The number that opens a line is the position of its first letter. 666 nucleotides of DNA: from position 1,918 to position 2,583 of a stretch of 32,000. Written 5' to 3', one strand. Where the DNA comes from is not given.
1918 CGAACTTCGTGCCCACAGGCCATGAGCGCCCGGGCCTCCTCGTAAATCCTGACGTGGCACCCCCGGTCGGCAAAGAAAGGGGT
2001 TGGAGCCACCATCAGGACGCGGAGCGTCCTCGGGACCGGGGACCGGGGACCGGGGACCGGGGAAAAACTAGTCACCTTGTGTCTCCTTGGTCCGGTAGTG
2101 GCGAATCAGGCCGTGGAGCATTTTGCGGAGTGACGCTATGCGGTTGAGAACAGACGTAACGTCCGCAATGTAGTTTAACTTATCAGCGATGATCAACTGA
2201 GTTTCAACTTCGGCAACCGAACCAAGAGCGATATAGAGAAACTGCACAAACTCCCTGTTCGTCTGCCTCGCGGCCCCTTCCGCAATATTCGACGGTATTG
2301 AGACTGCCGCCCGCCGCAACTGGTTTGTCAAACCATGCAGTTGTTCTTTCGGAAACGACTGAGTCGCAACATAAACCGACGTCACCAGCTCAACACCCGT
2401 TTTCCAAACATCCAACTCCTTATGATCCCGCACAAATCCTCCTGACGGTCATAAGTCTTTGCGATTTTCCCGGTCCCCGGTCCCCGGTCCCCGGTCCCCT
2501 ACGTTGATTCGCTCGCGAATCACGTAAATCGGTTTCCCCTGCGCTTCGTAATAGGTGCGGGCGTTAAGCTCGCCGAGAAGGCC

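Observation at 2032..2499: Four-helix-bundle (rRNA-IVS-protein/Avd-like) gene bracketed by inverted (GGGGACC)4 arrays, wedged into a glycosyltransferase operon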

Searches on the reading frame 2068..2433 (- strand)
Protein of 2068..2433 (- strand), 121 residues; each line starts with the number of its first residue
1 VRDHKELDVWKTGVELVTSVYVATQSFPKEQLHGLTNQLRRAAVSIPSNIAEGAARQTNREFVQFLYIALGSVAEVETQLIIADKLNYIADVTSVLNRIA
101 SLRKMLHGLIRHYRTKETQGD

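Call 8: search_protein_families(library=pfam, proteins=[window:2068-2433:-])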
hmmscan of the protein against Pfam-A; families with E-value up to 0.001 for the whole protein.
window:2068-2433:- (121 aa): 1 family
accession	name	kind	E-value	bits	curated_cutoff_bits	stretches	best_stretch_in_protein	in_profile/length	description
PF05635.17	23S_rRNA_IVP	-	1.2e-36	125.5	33.8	1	5-108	1-106/106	23S rRNA-intervening sequence protein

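Call 15: search_protein_families(library=ncbifam, proteins=[window:2068-2433:-])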
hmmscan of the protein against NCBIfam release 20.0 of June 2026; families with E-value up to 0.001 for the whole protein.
window:2068-2433:- (121 aa): 3 families
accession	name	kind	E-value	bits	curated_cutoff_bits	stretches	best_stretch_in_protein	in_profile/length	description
NF008911.0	PRK12275.1-2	subfamily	8.3e-50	168.2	137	1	1-115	1-117/118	hypothetical protein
TIGR02436.1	TIGR02436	subfamily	1.1e-36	125.3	24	1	9-113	1-108/109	four helix bundle protein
NF008912.0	PRK12275.1-6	subfamily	2.1e-29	102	124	1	4-116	3-114/117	hypothetical protein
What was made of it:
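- Checked: The ORF is PF05635 at E=1.2e-36 and TIGR02436 at E=1.1e-36 (calls 8, 15).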

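Call 28: find_homologous_proteins(query=window:2068-2433:-, max_evalue=1e-10)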
Query window:2068-2433:- (121 aa): 7929 proteins with E <= 1e-10 among 8000 candidates; the best 120 are listed.
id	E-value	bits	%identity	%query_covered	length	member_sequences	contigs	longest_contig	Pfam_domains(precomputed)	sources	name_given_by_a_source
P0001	3.2e-70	251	99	100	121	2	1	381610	PF05635.18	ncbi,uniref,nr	ncbi:four helix bundle protein [Geobacter grbiciae]|uniref:four helix bundle protein n=1 Tax=Geobact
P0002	3.2e-62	225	88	100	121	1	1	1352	PF05635.18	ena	-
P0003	3.1e-61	222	85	100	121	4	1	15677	PF05635.18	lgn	-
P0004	1.5e-57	210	83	100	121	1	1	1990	PF05635.18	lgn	-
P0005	1.9e-57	210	83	100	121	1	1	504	PF05635.18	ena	-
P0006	2.1e-56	207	82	96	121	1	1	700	PF05635.18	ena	-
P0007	2.2e-55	203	79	98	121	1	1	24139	PF05635.18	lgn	-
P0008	5.4e-53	196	81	96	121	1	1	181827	PF05635.18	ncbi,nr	ncbi:MAG: four helix bundle protein [Geobacter sp.]|nr:four helix bundle protein [Geobacter sp.]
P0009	7.3e-52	192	77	98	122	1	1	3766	PF05635.18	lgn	-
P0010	1.8e-49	184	72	96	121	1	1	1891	PF05635.18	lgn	-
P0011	7.6e-49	182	72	96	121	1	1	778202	PF05635.18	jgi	jgi:four helix bundle protein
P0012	4.0e-48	180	67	100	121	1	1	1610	PF05635.18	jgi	-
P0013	6.3e-47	176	67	96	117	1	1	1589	PF22296.3,PF05635.18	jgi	jgi:four helix bundle protein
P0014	1.2e-46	175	70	98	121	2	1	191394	PF05635.18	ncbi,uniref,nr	ncbi:four helix bundle protein [Geomobilimonas luticola]|uniref:Four helix bundle protein n=1 Tax=Ge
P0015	1.3e-46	175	68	96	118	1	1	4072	PF22296.3,PF05635.18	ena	-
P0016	1.5e-46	175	69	96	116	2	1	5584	PF05635.18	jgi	jgi:four helix bundle protein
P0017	2.1e-46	175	66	98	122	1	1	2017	PF05635.18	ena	-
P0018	4.5e-46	173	66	100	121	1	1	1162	PF05635.18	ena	-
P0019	6.4e-46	173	67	96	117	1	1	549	PF05635.18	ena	-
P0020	7.8e-46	173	65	96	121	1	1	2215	PF05635.18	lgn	-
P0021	8.7e-46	173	69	95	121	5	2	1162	PF05635.18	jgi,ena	jgi:four helix bundle protein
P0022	1.1e-45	172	66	96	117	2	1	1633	PF05635.18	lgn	-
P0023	2.2e-45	171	67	96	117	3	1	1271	PF05635.18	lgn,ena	-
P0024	2.5e-45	171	68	97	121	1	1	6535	PF05635.18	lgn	-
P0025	3.1e-45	171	66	96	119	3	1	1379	PF22296.3,PF05635.18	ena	-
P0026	3.4e-45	171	67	96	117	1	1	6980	PF22296.3,PF05635.18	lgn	-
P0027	5.1e-45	170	64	100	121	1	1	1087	PF22296.3,PF05635.18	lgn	-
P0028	7.3e-45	170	66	96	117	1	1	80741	PF05635.18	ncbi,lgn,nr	ncbi:MAG: four helix bundle protein [Desulfuromonadales bacterium]|nr:four helix bundle protein [Des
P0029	8.3e-45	169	66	96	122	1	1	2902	PF05635.18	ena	-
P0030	8.6e-45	169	68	96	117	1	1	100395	PF05635.18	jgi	-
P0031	2.1e-44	168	67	95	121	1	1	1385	PF05635.18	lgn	-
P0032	2.9e-44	168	66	97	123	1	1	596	PF05635.18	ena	-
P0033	2.9e-44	168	66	98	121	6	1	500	PF05635.18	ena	-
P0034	3.0e-44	168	64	96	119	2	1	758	PF05635.18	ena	-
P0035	3.7e-44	167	66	96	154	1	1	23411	PF05635.18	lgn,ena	-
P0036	6.5e-44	166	66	96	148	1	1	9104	PF05635.18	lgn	-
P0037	9.2e-44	166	63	100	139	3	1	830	PF05635.18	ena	-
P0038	9.4e-44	166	64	100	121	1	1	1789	PF05635.18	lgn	-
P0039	1.1e-43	166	62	99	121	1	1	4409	PF05635.18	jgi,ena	-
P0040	1.4e-43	165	66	96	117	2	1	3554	PF05635.18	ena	-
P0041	1.6e-43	165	65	96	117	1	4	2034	PF22296.3,PF05635.18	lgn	-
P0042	2.1e-43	165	62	100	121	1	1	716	PF05635.18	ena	-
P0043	2.6e-43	165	65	96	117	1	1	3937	PF22296.3,PF05635.18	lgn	-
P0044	3.1e-43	164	66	97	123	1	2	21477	PF05635.18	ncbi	-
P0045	3.5e-43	164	64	96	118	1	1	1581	PF05635.18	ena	-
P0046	4.0e-43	164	66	96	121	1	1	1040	PF22296.3,PF05635.18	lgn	-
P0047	5.8e-43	163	64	96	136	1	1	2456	PF05635.18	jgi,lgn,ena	-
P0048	7.0e-43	163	63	96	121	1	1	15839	PF05635.18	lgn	-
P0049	7.3e-43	163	64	99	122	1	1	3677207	PF05635.18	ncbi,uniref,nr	ncbi:four helix bundle protein [Geobacter sp. AOG1]|uniref:four helix bundle protein n=1 Tax=Geobact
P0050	8.9e-43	163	66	96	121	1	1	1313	PF22296.3,PF05635.18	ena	-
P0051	1.2e-42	162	65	96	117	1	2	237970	PF05635.18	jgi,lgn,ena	-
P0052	1.8e-42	162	64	96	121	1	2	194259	PF05635.18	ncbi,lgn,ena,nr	ncbi:MAG: hypothetical protein FD174_2543 [Geobacteraceae bacterium]|nr:MAG: hypothetical protein FD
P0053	2.0e-42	162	62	98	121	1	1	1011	PF05635.18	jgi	-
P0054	2.2e-42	162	64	96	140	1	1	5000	PF05635.18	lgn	-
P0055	2.4e-42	161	65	96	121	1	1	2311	PF05635.18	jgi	jgi:four helix bundle protein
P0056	2.6e-42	161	62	98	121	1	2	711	PF05635.18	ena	-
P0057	3.2e-42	161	64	96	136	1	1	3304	PF05635.18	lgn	-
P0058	3.7e-42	161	64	97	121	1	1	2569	PF05635.18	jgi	-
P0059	5.0e-42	160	62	96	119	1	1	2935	PF05635.18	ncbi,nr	ncbi:MAG TPA: four helix bundle protein [Verrucomicrobiae bacterium]|nr:four helix bundle protein [V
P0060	7.3e-42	160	65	96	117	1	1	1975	PF05635.18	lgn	-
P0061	8.2e-42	160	65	96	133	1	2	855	PF22296.3,PF05635.18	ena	-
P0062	8.3e-42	160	60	97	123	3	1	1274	PF05635.18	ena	-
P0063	1.4e-41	159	61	96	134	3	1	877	PF05635.18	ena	-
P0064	1.7e-41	159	60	100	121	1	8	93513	PF22296.3,PF05635.18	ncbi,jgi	ncbi:MAG: four helix bundle protein [Candidatus Sulfobium sp.]|jgi:four helix bundle protein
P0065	1.9e-41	159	63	96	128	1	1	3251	PF05635.18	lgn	-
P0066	2.1e-41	158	60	100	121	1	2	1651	PF05635.18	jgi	jgi:four helix bundle protein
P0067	3.3e-41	158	63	94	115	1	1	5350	PF05635.18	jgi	jgi:four helix bundle protein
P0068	3.4e-41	158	63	96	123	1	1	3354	PF05635.18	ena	-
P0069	3.6e-41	158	60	96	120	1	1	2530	PF05635.18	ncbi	-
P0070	4.4e-41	157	63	94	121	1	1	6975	PF05635.18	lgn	-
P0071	5.0e-41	157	61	100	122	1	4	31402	PF05635.18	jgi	jgi:four helix bundle protein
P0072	5.8e-41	157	57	98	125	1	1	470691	PF05635.18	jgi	jgi:four helix bundle protein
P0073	5.9e-41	157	59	98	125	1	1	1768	PF05635.18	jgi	jgi:four helix bundle protein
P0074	6.2e-41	157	61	94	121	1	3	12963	PF05635.18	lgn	-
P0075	1.3e-40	156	59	96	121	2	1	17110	PF05635.18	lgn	-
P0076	1.5e-40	156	60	98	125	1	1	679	PF05635.18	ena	-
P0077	1.5e-40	156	60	95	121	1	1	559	PF05635.18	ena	-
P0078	1.6e-40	156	60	96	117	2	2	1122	PF05635.18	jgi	-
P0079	2.1e-40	155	60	96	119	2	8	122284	PF05635.18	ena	-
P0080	2.2e-40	155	62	98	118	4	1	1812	PF05635.18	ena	-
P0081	2.4e-40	155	60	96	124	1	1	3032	PF05635.18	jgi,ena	jgi:four helix bundle protein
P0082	2.6e-40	155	59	98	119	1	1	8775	PF05635.18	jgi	-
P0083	3.1e-40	155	60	96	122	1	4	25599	PF05635.18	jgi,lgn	jgi:four helix bundle protein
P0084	3.9e-40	154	62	97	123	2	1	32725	PF05635.18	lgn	-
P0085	4.0e-40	154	59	96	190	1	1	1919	PF05635.18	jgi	-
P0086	4.2e-40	154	61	96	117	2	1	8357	PF05635.18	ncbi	-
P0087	4.3e-40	154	61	96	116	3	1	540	PF05635.18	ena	-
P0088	5.4e-40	154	62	97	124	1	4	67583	PF05635.18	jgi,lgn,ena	-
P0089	5.5e-40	154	64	94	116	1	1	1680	PF05635.18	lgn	-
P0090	6.3e-40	154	59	96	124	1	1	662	PF05635.18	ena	-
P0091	6.7e-40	154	61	98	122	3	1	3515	PF05635.18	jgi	jgi:four helix bundle protein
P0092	9.5e-40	153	62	95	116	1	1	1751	PF22296.3,PF05635.18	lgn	-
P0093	1.1e-39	153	59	96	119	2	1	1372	PF22296.3,PF05635.18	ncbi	-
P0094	1.7e-39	152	58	98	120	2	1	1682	PF05635.18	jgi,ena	-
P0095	1.7e-39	152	59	96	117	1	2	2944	PF05635.18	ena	-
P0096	1.8e-39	152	57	97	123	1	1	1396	PF05635.18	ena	-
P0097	1.9e-39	152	58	97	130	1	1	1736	PF05635.18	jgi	jgi:four helix bundle protein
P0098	2.0e-39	152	58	96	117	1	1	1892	PF05635.18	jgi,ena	-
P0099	2.3e-39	152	61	96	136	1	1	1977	PF05635.18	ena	-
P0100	2.3e-39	152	59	98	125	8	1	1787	PF05635.18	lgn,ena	-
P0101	2.6e-39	152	58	98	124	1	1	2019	PF05635.18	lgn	-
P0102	2.9e-39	152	59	98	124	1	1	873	PF05635.18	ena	-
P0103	3.0e-39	152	53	99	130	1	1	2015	PF05635.18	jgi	jgi:four helix bundle protein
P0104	3.3e-39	151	59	98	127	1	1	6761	PF05635.18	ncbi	-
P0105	3.5e-39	151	58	95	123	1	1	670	PF05635.18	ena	-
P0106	3.5e-39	151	59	98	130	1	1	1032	PF05635.18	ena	-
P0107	4.1e-39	151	61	95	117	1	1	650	PF05635.18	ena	-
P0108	4.9e-39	151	61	94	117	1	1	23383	PF05635.18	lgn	-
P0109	5.0e-39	151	60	94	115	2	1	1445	PF05635.18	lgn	-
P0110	5.4e-39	151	59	96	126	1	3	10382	PF22296.3,PF05635.18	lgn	-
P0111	7.0e-39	150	56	98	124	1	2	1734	PF05635.18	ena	-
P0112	7.1e-39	150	58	96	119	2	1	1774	PF22296.3,PF05635.18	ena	-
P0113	7.2e-39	150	61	94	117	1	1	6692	PF05635.18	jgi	-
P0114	8.0e-39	150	59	97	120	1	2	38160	PF05635.18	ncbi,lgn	-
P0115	9.9e-39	150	61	94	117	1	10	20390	PF05635.18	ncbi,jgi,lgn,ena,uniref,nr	ncbi:four helix bundle protein [Candidatus Saganbacteria bacterium CG08_land_8_20_14_0_20_45_16]|uni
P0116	1.2e-38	150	61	94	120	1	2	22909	PF05635.18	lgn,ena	-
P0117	1.4e-38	149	59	98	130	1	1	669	PF05635.18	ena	-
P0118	1.4e-38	149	58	97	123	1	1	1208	PF05635.18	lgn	-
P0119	1.4e-38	149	60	96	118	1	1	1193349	PF22296.3,PF05635.18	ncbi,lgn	-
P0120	1.5e-38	149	58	96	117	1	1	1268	PF22296.3,PF05635.18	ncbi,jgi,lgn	jgi:four helix bundle protein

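Call 29: find_encoding_contigs(protein=P0001, flank=4000, max_places=3)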
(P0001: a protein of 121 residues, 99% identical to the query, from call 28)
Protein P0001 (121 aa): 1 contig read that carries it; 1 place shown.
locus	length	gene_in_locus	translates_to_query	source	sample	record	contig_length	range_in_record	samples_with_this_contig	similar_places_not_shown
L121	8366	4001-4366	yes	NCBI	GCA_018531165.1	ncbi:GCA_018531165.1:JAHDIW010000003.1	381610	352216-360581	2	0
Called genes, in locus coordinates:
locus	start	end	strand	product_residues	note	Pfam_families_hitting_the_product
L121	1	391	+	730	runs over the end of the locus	-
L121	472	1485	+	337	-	PF10111:Glyco_tranf_2_2 (faint), PF13641:Glyco_tranf_2_3, PF00535:Glycos_transf_2, PF13632:Glyco_trans_2_3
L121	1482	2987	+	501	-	-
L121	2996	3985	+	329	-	PF00535:Glycos_transf_2, PF10111:Glyco_tranf_2_2 (weak)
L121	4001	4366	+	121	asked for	PF05635:23S_rRNA_IVP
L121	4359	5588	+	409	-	PF13439:Glyco_transf_4, PF13579:Glyco_trans_4_4, PF00534:Glycos_transf_1, PF13692:Glyco_trans_1_4, PF13524:Glyco_trans_1_2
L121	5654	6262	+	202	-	PF12802:MarR_2, PF13412:HTH_24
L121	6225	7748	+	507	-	PF01943:Polysacc_synt, PF13440:Polysacc_synt_3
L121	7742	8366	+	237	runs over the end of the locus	PF13489:Methyltransf_23, PF03848:TehB (weak), PF13847:Methyltransf_31, PF08241:Methyltransf_11, PF08242:Methyltransf_12, PF13649:Methyltransf_25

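Call 30: find_encoding_contigs(protein=P0008, flank=4000, max_places=3)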
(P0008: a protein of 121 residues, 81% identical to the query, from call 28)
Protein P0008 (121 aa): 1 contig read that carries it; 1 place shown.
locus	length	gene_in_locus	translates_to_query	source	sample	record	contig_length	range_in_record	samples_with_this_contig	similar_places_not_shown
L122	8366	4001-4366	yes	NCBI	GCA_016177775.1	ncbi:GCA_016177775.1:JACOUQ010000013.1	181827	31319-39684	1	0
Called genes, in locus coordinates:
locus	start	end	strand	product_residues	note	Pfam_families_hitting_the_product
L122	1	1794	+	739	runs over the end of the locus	-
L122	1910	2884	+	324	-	PF00535:Glycos_transf_2 (weak), PF13632:Glyco_trans_2_3 (weak)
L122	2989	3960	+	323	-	PF00535:Glycos_transf_2, PF10111:Glyco_tranf_2_2 (weak), PF13641:Glyco_tranf_2_3 (weak)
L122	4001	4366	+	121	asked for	PF05635:23S_rRNA_IVP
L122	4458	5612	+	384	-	PF13439:Glyco_transf_4, PF13579:Glyco_trans_4_4, PF00534:Glycos_transf_1, PF13692:Glyco_trans_1_4, PF13524:Glyco_trans_1_2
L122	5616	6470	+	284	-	PF00535:Glycos_transf_2, PF13641:Glyco_tranf_2_3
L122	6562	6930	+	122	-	PF05635:23S_rRNA_IVP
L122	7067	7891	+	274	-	PF01061:ABC2_membrane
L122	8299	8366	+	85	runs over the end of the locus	-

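Call 31: find_encoding_contigs(protein=P0003, flank=4000, max_places=3)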
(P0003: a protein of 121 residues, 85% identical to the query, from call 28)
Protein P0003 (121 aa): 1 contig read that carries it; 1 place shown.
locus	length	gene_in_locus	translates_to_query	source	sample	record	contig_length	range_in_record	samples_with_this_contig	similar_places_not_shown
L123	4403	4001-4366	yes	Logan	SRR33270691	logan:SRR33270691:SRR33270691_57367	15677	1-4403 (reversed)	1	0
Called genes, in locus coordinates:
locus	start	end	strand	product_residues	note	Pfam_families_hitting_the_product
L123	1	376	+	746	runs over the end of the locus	-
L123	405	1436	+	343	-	PF00535:Glycos_transf_2, PF13632:Glyco_trans_2_3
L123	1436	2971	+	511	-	PF07719:TPR_2 (faint), PF13431:TPR_17 (faint), PF13432:TPR_16 (faint)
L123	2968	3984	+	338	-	PF00535:Glycos_transf_2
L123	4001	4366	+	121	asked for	PF05635:23S_rRNA_IVP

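Call 35: find_related_loci(query=A1, collection=metagenome_contigs, flank=2500)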
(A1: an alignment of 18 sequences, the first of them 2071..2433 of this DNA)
Query A1 (121 aa) in metagenome_contigs; peptide patterns used: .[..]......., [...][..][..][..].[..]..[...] (x = any residue, [..] = any of these).
600 stretches matched a pattern (row limit reached: there are more); 586 encode a relative of the query (tblastn E <= 1e-3); the best 80 are kept; 80 distinct loci.
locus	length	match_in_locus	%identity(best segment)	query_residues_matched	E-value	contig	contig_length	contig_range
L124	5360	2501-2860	62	1-120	4e-50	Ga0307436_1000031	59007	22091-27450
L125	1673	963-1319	55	2-120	5e-47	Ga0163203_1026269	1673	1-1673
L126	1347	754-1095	58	3-116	2e-47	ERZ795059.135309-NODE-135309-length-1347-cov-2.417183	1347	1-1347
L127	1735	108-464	55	1-119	2e-46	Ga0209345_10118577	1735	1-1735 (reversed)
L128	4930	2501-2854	58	1-116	1e-44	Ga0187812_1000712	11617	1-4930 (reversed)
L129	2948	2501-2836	60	4-116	1e-44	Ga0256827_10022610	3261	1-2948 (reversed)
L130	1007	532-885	53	1-118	5e-47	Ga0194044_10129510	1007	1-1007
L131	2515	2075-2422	55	1-116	2e-44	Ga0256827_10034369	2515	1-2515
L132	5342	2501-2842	54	1-114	5e-44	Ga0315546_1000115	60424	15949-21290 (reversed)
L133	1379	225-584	54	1-120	1e-44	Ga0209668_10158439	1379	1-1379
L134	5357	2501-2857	53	1-117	3e-43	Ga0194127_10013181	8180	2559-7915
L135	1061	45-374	58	1-110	3e-45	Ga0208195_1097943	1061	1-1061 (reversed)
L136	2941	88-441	54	1-119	7e-43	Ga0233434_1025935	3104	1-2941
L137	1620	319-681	53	1-119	2e-43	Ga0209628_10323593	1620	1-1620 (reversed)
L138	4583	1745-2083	62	1-111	3e-42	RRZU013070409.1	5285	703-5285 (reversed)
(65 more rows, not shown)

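Call 53: search_solved_structures(query=window:2071-2433:-, max_evalue=0.001)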
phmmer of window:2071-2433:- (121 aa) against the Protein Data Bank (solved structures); distinct sequences matched with E-value up to 0.001: 1.
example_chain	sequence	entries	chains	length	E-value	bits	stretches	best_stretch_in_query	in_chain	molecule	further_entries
2gsc_A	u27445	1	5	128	2.9e-25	91.9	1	2-96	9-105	Putative uncharacterized protein XCC0516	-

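Call 61: find_encoding_contigs(protein=P0014, flank=3000, max_places=1)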
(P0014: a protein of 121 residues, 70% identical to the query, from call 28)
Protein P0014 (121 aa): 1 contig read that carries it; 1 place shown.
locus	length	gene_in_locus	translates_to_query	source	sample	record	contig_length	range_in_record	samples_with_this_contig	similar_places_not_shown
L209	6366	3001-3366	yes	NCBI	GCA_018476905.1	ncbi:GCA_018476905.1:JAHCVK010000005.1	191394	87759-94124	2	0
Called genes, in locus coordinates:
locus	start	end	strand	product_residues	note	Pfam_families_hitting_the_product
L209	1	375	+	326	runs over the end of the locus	PF13641:Glyco_tranf_2_3 (faint), PF00535:Glycos_transf_2, PF10111:Glyco_tranf_2_2 (faint), PF13632:Glyco_trans_2_3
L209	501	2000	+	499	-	PF07719:TPR_2 (faint), PF13424:TPR_12 (weak), PF00515:TPR_1 (faint)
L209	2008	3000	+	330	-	PF00535:Glycos_transf_2, PF13641:Glyco_tranf_2_3 (weak)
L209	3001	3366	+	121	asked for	PF05635:23S_rRNA_IVP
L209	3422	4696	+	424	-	PF13439:Glyco_transf_4, PF13579:Glyco_trans_4_4, PF00534:Glycos_transf_1, PF13692:Glyco_trans_1_4, PF13524:Glyco_trans_1_2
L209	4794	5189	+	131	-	PF04480:DUF559, PF18741:MTES_1575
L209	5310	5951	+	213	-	PF12802:MarR_2, PF13412:HTH_24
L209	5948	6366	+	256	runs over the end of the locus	PF00483:NTP_transferase, PF12804:NTP_transf_3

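Call 75: predict_structure(alignment_id=A2)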
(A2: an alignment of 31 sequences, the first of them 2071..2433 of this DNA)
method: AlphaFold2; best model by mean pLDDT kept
length: 121 residues; sequences in the alignment: 31
mean_pLDDT: 94.8   pTM: 0.88
mean pLDDT of the five models: 94.8, 94.6, 93.7, 93.1, 92.9
residues with pLDDT >= 90: 107; 70-90: 12; 50-70: 1; < 50: 1
segments of 3 or more residues with pLDDT < 50: none
pLDDT, mean of each block of 10 residues (from residue 1): 90 98 95 95 99 95 98 99 96 95 98 85 42
secondary structure, 60 per line:
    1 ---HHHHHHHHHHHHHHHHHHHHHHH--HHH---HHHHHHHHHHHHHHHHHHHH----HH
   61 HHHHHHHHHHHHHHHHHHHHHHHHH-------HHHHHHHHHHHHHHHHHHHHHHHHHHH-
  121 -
elements in order: H4-26 H35-54 H59-85 H93-119
